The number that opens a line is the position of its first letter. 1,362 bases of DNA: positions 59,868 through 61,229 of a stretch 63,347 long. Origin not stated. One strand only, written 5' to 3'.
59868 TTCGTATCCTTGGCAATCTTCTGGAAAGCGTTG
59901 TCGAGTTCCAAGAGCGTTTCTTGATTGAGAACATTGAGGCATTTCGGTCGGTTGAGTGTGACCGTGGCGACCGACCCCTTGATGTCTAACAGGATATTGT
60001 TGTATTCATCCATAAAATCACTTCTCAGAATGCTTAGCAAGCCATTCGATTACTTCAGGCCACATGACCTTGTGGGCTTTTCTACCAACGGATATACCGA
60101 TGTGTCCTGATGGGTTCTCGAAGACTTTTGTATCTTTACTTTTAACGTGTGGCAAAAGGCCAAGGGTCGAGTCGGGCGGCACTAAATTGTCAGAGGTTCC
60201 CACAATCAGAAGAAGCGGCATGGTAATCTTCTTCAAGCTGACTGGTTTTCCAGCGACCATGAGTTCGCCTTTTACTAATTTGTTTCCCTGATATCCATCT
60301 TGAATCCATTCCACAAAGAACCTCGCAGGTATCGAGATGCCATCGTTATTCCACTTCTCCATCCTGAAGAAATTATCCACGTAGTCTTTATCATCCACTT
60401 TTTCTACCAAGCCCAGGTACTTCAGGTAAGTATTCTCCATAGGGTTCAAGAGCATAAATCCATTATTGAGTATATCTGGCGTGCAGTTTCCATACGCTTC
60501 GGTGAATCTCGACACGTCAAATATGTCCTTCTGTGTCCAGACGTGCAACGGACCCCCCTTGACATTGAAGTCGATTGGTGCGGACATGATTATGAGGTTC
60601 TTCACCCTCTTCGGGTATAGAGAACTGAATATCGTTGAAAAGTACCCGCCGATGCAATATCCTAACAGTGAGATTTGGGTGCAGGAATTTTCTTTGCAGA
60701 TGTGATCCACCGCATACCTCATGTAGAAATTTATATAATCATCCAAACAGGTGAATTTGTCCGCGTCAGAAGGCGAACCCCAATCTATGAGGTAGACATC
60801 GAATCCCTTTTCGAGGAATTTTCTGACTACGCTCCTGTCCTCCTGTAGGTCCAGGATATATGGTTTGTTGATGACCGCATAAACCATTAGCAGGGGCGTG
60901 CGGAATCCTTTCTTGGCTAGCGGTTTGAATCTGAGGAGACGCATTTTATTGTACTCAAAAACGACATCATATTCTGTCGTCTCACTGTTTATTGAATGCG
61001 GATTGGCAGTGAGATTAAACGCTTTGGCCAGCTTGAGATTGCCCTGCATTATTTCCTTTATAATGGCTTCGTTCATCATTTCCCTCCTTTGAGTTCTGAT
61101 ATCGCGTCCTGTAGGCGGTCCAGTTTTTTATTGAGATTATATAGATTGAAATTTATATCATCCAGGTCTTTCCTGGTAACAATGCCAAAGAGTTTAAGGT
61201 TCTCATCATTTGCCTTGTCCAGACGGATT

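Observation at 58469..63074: Complete class III PHA synthesis cluster in an apparently non-halophilic archaeal context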

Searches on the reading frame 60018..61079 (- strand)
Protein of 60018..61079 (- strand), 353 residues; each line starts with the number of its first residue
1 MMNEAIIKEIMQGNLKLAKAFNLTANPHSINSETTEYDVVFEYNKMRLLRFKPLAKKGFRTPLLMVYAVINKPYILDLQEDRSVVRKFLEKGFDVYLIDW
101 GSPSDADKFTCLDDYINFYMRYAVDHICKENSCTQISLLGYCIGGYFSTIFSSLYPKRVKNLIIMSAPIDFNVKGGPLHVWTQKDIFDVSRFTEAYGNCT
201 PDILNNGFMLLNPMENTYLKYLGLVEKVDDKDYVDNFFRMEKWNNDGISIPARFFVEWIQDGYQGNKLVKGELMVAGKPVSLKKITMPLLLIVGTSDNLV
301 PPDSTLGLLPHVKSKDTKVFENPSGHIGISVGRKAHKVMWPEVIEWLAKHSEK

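Call 3: search_protein_families(library=pfam, proteins=[window:60018-61079:-], max_evalue=0.01)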
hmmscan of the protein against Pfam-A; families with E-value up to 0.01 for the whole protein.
window:60018-61079:- (353 aa): 7 families
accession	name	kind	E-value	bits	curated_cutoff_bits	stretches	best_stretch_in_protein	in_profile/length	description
PF00561.26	Abhydrolase_1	-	8.5e-19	68.6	25.8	1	83-329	18-241/245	alpha/beta hydrolase fold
PF07167.19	PhaC_N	-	1e-10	42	23.7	1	33-86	118-171/173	Poly-beta-hydroxybutyrate polymerase (PhaC) N-terminus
PF11339.14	DUF3141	-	1.8e-10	40.5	29.7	1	89-320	97-332/582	Protein of unknown function (DUF3141)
PF12146.15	Hydrolase_4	-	3.5e-09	36.8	27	1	84-172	23-114/239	Serine aminopeptidase, S33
PF06850.17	PHB_depo_C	-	5.2e-08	33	27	1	229-350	76-202/203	PHB de-polymerase C-terminus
PF03959.19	FSH1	-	0.00044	20.4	21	1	282-327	156-200/211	Serine hydrolase (FSH1)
PF01738.24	DLH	-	0.0036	17.3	21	0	128-160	91-122/217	Dienelactone hydrolase family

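Call 4: search_protein_families(library=ncbifam, proteins=[window:60018-61079:-], max_evalue=0.01)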
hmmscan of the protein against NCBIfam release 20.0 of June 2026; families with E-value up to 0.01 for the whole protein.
window:60018-61079:- (353 aa): 15 families
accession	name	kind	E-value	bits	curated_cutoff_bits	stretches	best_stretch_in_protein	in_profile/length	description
TIGR01836.1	PHA_synth_III_C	subfamily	4.5e-110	367.9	365.3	1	4-350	6-350/350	class III poly(R)-hydroxyalkanoic acid synthase subunit PhaC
TIGR01838.1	PHA_synth_I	subfamily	9.4e-43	146.4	622.65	1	30-328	158-456/532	class I poly(R)-hydroxyalkanoic acid synthase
TIGR01839.1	PHA_synth_II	subfamily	5.1e-24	84.3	855.4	2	17-155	172-309/560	class II poly(R)-hydroxyalkanoic acid synthase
NF005898.0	PRK07868.1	equivalog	3e-20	71.6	925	1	32-350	35-361/994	acyl-CoA synthetase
TIGR01849.1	PHB_depoly_PhaZ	subfamily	4.1e-11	42.3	300.75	1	35-349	75-405/406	polyhydroxyalkanoate depolymerase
TIGR01738.1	bioH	equivalog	5.7e-06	26.1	206.95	0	281-321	183-223/245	pimeloyl-ACP methyl ester esterase BioH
NF050089.1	i_nPHAscl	equivalog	1.8e-05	24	300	0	123-191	73-138/288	intracellular short-chain-length polyhydroxyalkanoate depolymerase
NF045632.1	hydroxlase_HsaD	equivalog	0.00011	21.3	400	1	89-166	60-136/290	4,5:9,10-diseco-3-hydroxy-5,9,17-trioxoandrosta-1(10),2-diene-4-oate hydrolase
TIGR02427.1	protocat_pcaD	equivalog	0.00017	21.1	255.85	1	281-328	188-234/251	3-oxoadipate enol-lactonase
NF041759.1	mac_hydro_EstT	equivalog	0.00042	19.6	450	0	126-167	85-126/278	macrolide hydrolase EstT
TIGR03695.1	menH_SHCHC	equivalog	0.0021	17.6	208.55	0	120-167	57-104/252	2-succinyl-6-hydroxy-2,4-cyclohexadiene-1-carboxylate synthase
NF033124.1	estX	equivalog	0.0021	17.3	600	0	136-166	96-126/280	macrolide esterase EstX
NF052610.1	macro_16_ester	equivalog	0.0037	16.7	420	0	282-351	219-280/281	alpha/beta fold macrolide esterase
NF051488.1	bifunc_PcaDC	exception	0.0037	16.5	390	0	281-321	188-228/375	bifunctional 3-oxoadipate enol-lactonase/4-carboxymuconolactone decarboxylase PcaDC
TIGR03343.1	biphenyl_bphD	equivalog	0.0062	15.8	462.15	0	85-166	53-133/282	2-hydroxy-6-oxo-6-phenylhexa-2,4-dienoate hydrolase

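Call 9: find_related_loci(query=window:60018-61079:-, collection=genome_contigs, flank=8000)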
Query window:60018-61079:- (353 aa) in genome_contigs; peptide patterns used: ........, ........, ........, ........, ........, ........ (x = any residue, [..] = any of these).
599 stretches matched a pattern (row limit reached: there are more); 584 encode a relative of the query (tblastn E <= 1e-3); the best 80 are kept; 80 distinct loci.
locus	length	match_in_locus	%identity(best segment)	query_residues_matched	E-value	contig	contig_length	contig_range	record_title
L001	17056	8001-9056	88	2-353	0e+0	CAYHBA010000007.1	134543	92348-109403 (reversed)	MAG TPA_asm: uncultured Thermoplasmata archaeon isolate ERP119294_co1_428 genome assembly, contig: NODE_127_length_13454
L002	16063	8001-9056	87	2-353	0e+0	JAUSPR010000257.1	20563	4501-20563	MAG: Thermoplasmata archaeon isolate E21_metabat.bin.9 E21_k141_233148, whole genome shotgun sequence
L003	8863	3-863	87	67-353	6e-177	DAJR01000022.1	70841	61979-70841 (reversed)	MAG TPA_asm: Methanomassiliicoccales archaeon UBA147 UBA147_contig_20874, whole genome shotgun sequence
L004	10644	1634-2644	48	16-352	3e-106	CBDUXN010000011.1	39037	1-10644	MAG TPA_asm: uncultured Thermoplasmata archaeon isolate SRR22302370_concoct_146 genome assembly, contig: ERZ25074855.556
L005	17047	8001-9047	45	3-351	3e-106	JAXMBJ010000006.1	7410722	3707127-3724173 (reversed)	MAG: Pirellulales bacterium isolate STL-PLA33 C1.16.fa-6, whole genome shotgun sequence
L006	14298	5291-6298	47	16-351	1e-104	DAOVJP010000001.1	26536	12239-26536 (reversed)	MAG TPA_asm: Thermoplasmata archaeon isolate CSMAG_1396 CSMAG_1396_k141_38874_length_26536_cov_9.0000, whole genome shot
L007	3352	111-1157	45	4-352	1e-106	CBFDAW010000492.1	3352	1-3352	MAG TPA_asm: uncultured Thermoplasmata archaeon isolate SRR26215686_concoct_192 genome assembly, contig: ERZ25073477.390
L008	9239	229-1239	45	16-352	2e-102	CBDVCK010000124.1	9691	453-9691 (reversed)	MAG TPA_asm: uncultured Thermoplasmata archaeon isolate SRR22302367_concoct_124 genome assembly, contig: ERZ26661968.393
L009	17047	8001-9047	45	12-352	9e-102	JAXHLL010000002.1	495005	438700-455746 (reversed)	MAG: Halobacteriales archaeon isolate Salar_de_Ascotan_soil_MAG_ASO16 contig_10000_polypolish, whole genome shotgun sequ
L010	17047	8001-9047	44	4-352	6e-102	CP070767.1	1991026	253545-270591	MAG: Methanobacteriota archaeon isolate bin24 chromosome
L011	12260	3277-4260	47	28-351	6e-101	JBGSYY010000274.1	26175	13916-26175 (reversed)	MAG: Isosphaeraceae bacterium isolate JTS-AC486 k141_1208230, whole genome shotgun sequence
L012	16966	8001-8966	45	30-351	8e-101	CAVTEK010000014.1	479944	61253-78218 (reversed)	MAG: Pirellulales bacterium isolate MFD00822.bin.2.134 genome assembly, contig: contig_71594, whole genome shotgun seque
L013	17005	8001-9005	44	16-351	1e-100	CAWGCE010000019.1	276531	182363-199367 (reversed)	MAG: uncultured Planctomycetales bacterium isolate MFD03804.bin.2.51 genome assembly, contig: contig_9743, whole genome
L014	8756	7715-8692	46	16-351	1e-100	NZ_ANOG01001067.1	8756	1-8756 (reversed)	Rhodopirellula maiorica SM1 cSM11076, whole genome shotgun sequence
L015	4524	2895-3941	43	4-352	4e-100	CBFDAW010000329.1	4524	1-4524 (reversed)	MAG TPA_asm: uncultured Thermoplasmata archaeon isolate SRR26215686_concoct_192 genome assembly, contig: ERZ25073477.217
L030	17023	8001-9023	45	16-352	6e-97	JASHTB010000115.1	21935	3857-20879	MAG: Thermoplasmata archaeon isolate JOPF142 JOPF_A102_contig_124508, whole genome shotgun sequence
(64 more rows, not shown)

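Call 24: search_solved_structures(query=window:60018-61079:-, show_alignments=2, max_evalue=0.001)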
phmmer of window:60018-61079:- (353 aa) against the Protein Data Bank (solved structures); distinct sequences matched with E-value up to 0.001: 7.
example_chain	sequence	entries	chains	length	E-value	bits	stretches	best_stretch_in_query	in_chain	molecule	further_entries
5hz2_A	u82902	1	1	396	2.6e-29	105.5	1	32-328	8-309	Poly-beta-hydroxybutyrate polymerase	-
5t6o_A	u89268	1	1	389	4.2e-28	101.5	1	31-328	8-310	Poly-beta-hydroxybuterate polymerase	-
5xav_A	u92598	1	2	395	9.4e-23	84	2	34-150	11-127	Intracellular polyhydroxyalkanoate synthase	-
6k3c_A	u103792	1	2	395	4.5e-22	81.7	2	34-150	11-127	Intracellular polyhydroxyalkanoate synthase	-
9knj_A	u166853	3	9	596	5.2e-20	74.9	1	45-300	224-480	PHA synthase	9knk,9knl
6qe2_A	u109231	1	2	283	6.9e-05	25.2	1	283-351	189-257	Monoacylglycerol lipase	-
5xks_A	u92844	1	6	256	0.00026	23.3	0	280-339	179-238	Thermostable monoacylglycerol lipase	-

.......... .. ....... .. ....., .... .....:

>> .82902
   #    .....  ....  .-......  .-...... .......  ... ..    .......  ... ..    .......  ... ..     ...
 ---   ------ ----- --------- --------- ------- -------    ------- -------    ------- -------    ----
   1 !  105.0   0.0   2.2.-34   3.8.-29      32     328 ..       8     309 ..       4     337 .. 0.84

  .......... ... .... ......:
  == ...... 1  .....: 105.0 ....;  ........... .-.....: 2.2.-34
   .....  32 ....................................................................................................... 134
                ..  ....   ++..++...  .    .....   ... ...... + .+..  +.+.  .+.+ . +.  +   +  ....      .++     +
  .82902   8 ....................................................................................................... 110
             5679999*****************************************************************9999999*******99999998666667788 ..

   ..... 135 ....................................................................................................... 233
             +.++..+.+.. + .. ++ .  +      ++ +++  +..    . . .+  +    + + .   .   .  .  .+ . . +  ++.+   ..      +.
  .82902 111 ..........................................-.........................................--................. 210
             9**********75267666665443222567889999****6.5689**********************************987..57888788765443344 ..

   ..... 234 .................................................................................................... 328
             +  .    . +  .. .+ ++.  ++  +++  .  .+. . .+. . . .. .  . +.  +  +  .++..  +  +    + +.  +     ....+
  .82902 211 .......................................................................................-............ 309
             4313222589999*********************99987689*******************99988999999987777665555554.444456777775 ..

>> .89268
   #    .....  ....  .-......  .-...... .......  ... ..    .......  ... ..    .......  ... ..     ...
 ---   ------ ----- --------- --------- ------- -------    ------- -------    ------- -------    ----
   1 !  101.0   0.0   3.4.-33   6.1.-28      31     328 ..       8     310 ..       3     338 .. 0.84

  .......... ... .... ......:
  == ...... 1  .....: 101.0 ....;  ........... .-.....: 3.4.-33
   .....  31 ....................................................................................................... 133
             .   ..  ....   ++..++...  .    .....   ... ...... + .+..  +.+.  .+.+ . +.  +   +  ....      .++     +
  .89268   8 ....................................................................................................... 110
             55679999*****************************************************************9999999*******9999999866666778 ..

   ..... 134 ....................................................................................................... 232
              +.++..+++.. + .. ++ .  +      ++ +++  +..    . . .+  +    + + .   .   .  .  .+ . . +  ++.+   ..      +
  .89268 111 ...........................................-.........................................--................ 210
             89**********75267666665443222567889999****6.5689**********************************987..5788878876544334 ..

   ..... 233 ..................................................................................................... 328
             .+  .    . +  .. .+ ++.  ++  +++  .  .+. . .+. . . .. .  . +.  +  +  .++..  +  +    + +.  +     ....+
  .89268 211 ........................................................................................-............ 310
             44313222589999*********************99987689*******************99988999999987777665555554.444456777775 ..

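Call 30: search_protein_families(library=pfam, proteins=[L006:4369-5193:+, L006:3379-4329:+, L004:688-1530:+, L004:21-575:+, L015:1923-2822:+, L015:797-1831:+, L010:6380-7339:+, L010:7375-7929:+, L001:11092-11970:+, L001:11985-12845:+], max_evalue=0.05)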
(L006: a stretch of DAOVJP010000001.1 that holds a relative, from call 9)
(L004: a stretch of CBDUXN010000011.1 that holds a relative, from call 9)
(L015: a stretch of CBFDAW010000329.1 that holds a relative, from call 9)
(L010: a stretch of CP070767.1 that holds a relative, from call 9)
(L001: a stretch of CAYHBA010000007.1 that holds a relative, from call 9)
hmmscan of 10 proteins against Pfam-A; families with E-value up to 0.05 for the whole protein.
L006:4369-5193:+ (274 aa): 7 families
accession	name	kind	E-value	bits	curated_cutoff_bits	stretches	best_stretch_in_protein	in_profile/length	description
PF09712.15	PHA_synth_III_E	-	1.7e-10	41.1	25.7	1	16-258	85-309/311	Poly(R)-hydroxyalkanoic acid synthase subunit (PHA_synth_III_E)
PF20667.3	Sec10_N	-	0.014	16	27.4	0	208-263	18-72/118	Exocyst complex component Sec10, N-terminal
PF05427.16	FIBP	-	0.019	14.8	21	0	132-175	15-57/360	Acidic fibroblast growth factor binding (FIBP)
PF23363.1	DUF7089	-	0.023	14.6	27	0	10-43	173-206/258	Family of unknown function (DUF7089)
PF09361.15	Phasin_2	-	0.033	14.8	24.9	0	16-65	26-77/100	Phasin protein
PF13527.13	Acetyltransf_9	-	0.04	14.4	25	0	132-173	11-50/127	Acetyltransferase (GNAT) domain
PF17749.6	MIP-T3_C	-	0.049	14.1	25.8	0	211-268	81-138/154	Microtubule-binding protein MIP-T3 C-terminal region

L006:3379-4329:+ (316 aa): 2 families
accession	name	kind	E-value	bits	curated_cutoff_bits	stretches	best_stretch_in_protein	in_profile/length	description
PF05823.17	Gp-FAR-1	-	0.039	14.8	29.2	0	68-135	16-83/149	Nematode fatty acid retinoid binding protein (Gp-FAR-1)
PF06152.16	Phage_min_cap2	-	0.046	13.1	26.3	0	51-157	65-173/366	Phage minor capsid protein 2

L004:688-1530:+ (280 aa): 4 families
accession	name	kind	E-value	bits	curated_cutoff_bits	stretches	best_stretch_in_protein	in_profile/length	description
PF09712.15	PHA_synth_III_E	-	1.1e-09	38.4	25.7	1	189-266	232-309/311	Poly(R)-hydroxyalkanoic acid synthase subunit (PHA_synth_III_E)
PF23363.1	DUF7089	-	0.012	15.4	27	0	94-134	170-210/258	Family of unknown function (DUF7089)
PF09361.15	Phasin_2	-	0.015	16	24.9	0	41-63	53-75/100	Phasin protein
PF23362.1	DHX37_C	-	0.028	14.7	27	0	109-139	20-50/80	DEAH helicase DHX37 C-terminal domain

L004:21-575:+ (184 aa): 2 families
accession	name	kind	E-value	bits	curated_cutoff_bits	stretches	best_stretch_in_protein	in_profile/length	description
PF04108.17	ATG17_like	-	0.009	16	43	1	7-114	207-312/355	Autophagy protein ATG17-like domain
PF07464.16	ApoLp-III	-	0.037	14.6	36.3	0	15-73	19-77/146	Apolipophorin-III precursor (apoLp-III)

L015:1923-2822:+ (299 aa): 5 families
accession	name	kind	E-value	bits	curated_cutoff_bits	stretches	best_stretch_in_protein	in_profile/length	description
PF09712.15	PHA_synth_III_E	-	7.8e-12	45.5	25.7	1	200-282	223-304/311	Poly(R)-hydroxyalkanoic acid synthase subunit (PHA_synth_III_E)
PF05597.16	Phasin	-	0.002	18.6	28.8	1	249-287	85-123/126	Poly(hydroxyalcanoate) granule associated protein (phasin)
PF18517.6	LZ3wCH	-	0.018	15.5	26.1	0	200-229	3-32/55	Leucine zipper with capping helix domain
PF13233.12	Complex1_LYR_2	-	0.023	15.8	22.3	0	35-105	17-66/80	Complex1_LYR-like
PF15722.10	FAM153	-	0.024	15.3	27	0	87-117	23-53/114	FAM153 family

L015:797-1831:+ (344 aa): 6 families
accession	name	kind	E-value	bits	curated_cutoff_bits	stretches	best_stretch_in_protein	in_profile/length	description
PF04513.17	Baculo_PEP_C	-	9.8e-05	22.9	38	1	197-284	7-97/140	Baculovirus polyhedron envelope protein, PEP, C terminus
PF02601.20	Exonuc_VII_L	-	0.0018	18.3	35.9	1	213-315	165-271/315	Exonuclease VII, large subunit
PF07464.16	ApoLp-III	-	0.019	15.5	36.3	1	232-341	18-127/146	Apolipophorin-III precursor (apoLp-III)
PF18476.7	PIN_8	-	0.021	15.2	26.1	0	36-138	56-148/227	PIN like domain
PF05597.16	Phasin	-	0.034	14.7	28.8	0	234-336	26-125/126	Poly(hydroxyalcanoate) granule associated protein (phasin)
PF23362.1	DHX37_C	-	0.041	14.2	27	0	209-254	17-62/80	DEAH helicase DHX37 C-terminal domain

L010:6380-7339:+ (319 aa): 5 families
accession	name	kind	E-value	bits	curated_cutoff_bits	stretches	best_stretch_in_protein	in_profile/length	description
PF07464.16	ApoLp-III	-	2.3e-06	28.2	36.3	1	156-248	24-113/146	Apolipophorin-III precursor (apoLp-III)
PF20155.4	TMP_3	-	0.0018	18.5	41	0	147-256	102-190/192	Tape measure protein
PF06667.17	PspB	-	0.017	15.6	25.6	0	298-316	44-62/73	Phage shock protein B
PF25547.1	WXG100_2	-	0.018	15.4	27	0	183-246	29-88/150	WXG100 like domain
PF02183.23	HALZ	-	0.026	15.1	28.1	0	291-310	22-41/43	Homeobox associated leucine zipper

L010:7375-7929:+ (184 aa): 3 families
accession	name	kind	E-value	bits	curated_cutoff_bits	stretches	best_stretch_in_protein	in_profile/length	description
PF09712.15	PHA_synth_III_E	-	0.00011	22.1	25.7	1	52-165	195-308/311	Poly(R)-hydroxyalkanoic acid synthase subunit (PHA_synth_III_E)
PF05889.19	SepSecS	-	0.0023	17.2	21.1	1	67-157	240-334/389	O-phosphoseryl-tRNA(Sec) selenium transferase, SepSecS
PF05597.16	Phasin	-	0.042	14.4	28.8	0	132-166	89-123/126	Poly(hydroxyalcanoate) granule associated protein (phasin)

L001:11092-11970:+ (292 aa): 4 families
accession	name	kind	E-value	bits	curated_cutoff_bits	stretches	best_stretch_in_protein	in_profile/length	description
PF24465.1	Tri-helical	-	0.0086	16.9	27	0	23-66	21-64/85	Tri-helical domain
PF03036.21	Perilipin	-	0.013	15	33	1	10-102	241-333/403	Perilipin family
PF25547.1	WXG100_2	-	0.043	14.2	27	0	126-177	29-77/150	WXG100 like domain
PF04508.17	Pox_A_type_inc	-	0.048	14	21.4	0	276-292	2-18/23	Viral A-type inclusion protein repeat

L001:11985-12845:+ (286 aa): 2 families
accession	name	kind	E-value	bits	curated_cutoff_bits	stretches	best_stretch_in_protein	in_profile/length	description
PF10158.14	LOH1CR12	-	0.0017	18.9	24.7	0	120-171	72-122/131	Tumour suppressor protein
PF02607.22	B12-binding_2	-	0.017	15.7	23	1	250-285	16-50/74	B12 binding domain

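Call 31: search_protein_families(library=pfam, proteins=[L006:7388-8617:+, L030:6675-6983:+, L030:7037-7840:+, L030:5450-5914:+, L030:9120-10277:+, L010:10065-11072:+], max_evalue=0.01)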
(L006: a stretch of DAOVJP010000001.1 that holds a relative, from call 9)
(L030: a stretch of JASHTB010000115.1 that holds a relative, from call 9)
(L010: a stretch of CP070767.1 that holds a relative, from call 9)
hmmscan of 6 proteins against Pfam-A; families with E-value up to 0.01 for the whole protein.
L006:7388-8617:+ (409 aa): 3 families
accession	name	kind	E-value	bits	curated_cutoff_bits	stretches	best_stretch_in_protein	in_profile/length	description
PF00108.29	Thiolase_N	-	8.8e-100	333.8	26.4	1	22-279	2-259/260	Thiolase, N-terminal domain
PF02803.24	Thiolase_C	-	5.2e-45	152.5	27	1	288-408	2-122/123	Thiolase, C-terminal domain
PF00109.32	ketoacyl-synt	-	0.00031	20.9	20.8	1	100-136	169-205/252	Beta-ketoacyl synthase, N-terminal domain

L030:6675-6983:+ (102 aa): 0 families

L030:7037-7840:+ (267 aa): 2 families
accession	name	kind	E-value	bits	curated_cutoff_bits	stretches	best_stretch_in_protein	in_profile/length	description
PF09712.15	PHA_synth_III_E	-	8.6e-05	22.4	25.7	0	156-260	200-308/311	Poly(R)-hydroxyalkanoic acid synthase subunit (PHA_synth_III_E)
PF05597.16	Phasin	-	0.0091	16.5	28.8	0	41-115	22-95/126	Poly(hydroxyalcanoate) granule associated protein (phasin)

L030:5450-5914:+ (154 aa): 0 families

L030:9120-10277:+ (385 aa): 2 families
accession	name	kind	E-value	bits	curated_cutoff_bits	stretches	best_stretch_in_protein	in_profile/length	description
PF00378.25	ECH_1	-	1.7e-59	201.7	27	1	31-278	2-250/251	Enoyl-CoA hydratase/isomerase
PF16113.10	ECH_2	-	8.8e-27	94.9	27.2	1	36-234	2-205/335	Enoyl-CoA hydratase/isomerase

L010:10065-11072:+ (335 aa): 0 families

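Call 68: search_protein_families(library=pfam, proteins=[L001:4388-5791:-], max_evalue=0.001)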
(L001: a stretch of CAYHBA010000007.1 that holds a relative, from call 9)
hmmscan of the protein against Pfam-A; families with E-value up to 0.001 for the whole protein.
L001:4388-5791:- (467 aa): 10 families
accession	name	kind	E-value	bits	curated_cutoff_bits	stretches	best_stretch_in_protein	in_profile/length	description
PF00989.32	PAS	-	5.7e-47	158.8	22.6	3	105-212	2-113/113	PAS fold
PF13426.13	PAS_9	-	9.4e-40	135.5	27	3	115-213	2-102/103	PAS domain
PF08448.16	PAS_4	-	7.5e-22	78.1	23.1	2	111-216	2-109/110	PAS fold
PF13188.13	PAS_8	-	2.6e-20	72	21.8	2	105-157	2-55/65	PAS domain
PF08447.18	PAS_3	-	6.9e-20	71.6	25.6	1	375-460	1-87/89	PAS fold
PF24820.1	Diguanyl_cycl_sensor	-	4.4e-08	33.5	28.1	0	358-413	1-55/109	Diguanylate cyclase-like sensor domain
PF01022.26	HTH_5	-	3.5e-07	30.4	22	1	22-66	2-46/47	Bacterial regulatory protein, arsR family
PF12860.13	PAS_7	-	5.3e-06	27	27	0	110-219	1-114/115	PAS fold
PF13596.12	PAS_10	-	1.4e-05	26.1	22.1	1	107-213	2-106/106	PAS domain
PF08279.18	HTH_11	-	0.00019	21.7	25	1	24-73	2-54/55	HTH domain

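Call 79: list_cluster_members(proteins=[window:60018-61079:-, window:61076-61588:-, window:62481-63074:-])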
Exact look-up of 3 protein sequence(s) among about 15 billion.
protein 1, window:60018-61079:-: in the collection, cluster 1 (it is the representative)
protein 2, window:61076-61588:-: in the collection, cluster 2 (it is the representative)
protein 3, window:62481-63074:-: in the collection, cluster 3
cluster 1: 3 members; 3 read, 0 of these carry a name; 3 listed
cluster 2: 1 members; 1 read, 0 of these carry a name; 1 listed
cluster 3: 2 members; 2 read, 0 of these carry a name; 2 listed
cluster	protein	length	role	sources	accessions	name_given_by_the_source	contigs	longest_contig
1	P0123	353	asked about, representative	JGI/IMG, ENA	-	-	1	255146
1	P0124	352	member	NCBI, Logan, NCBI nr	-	-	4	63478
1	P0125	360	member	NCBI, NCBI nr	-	-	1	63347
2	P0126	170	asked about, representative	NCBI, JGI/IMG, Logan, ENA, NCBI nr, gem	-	-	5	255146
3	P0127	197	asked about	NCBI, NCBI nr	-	-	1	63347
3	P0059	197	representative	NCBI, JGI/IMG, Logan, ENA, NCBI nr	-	-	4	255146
